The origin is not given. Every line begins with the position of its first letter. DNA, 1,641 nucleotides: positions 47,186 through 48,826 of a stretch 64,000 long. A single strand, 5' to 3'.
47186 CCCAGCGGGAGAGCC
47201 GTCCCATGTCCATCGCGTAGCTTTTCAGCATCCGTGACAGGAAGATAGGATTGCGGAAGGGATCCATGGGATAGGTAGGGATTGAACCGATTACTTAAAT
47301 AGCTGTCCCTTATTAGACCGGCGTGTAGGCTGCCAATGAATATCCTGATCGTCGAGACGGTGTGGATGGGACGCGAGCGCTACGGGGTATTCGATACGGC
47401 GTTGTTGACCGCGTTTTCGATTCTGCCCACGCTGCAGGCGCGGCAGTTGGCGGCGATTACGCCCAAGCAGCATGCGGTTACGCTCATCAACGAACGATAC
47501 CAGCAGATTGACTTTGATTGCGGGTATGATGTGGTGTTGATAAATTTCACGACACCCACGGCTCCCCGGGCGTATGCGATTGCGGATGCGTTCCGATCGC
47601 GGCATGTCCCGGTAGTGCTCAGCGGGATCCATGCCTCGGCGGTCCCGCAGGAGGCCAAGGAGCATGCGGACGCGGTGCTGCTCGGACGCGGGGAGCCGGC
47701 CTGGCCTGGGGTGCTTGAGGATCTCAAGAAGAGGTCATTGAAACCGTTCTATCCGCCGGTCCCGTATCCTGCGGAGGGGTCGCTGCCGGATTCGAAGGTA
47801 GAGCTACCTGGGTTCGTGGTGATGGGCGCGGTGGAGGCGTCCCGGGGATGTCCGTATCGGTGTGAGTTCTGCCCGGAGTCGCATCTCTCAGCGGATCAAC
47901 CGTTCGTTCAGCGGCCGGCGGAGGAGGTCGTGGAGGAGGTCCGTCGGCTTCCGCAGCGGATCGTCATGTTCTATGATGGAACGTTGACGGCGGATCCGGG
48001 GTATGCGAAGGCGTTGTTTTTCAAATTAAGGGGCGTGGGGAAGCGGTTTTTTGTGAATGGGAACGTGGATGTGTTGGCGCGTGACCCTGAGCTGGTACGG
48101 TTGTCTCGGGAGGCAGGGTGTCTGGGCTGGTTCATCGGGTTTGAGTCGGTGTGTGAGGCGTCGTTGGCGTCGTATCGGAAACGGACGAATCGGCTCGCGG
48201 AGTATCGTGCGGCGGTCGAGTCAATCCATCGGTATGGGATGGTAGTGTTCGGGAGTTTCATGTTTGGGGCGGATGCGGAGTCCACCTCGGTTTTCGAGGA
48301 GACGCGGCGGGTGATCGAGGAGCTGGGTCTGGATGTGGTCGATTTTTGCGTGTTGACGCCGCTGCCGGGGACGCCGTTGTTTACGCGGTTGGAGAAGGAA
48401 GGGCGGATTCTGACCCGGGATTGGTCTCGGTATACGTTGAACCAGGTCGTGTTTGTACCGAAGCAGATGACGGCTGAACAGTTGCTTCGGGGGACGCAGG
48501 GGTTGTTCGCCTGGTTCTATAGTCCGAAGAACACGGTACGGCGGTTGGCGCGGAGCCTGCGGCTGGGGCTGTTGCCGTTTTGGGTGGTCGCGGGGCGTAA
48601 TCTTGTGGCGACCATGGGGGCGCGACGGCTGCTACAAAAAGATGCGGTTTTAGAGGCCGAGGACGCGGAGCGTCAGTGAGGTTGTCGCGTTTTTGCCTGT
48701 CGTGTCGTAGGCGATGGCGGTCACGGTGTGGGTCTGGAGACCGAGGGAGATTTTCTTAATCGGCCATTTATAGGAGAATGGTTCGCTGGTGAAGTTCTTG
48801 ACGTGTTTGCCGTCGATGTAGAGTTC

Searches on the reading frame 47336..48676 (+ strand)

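Call 65: search_protein_families(library=pfam, proteins=[window:47336-48676:+], max_evalue=0.001)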
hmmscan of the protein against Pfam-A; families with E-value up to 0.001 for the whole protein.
window:47336-48676:+ (447 aa): 3 families
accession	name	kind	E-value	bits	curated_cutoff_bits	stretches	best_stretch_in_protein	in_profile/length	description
PF04055.27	Radical_SAM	-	2.9e-15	57.3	29.5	1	167-324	2-163/166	Radical SAM superfamily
PF13282.11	DUF4070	-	4.5e-08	33.7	22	1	346-409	1-63/144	Domain of unknown function (DUF4070)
PF02310.24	B12-binding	-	6.4e-07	29.7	32.1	1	63-125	51-119/121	B12 binding domain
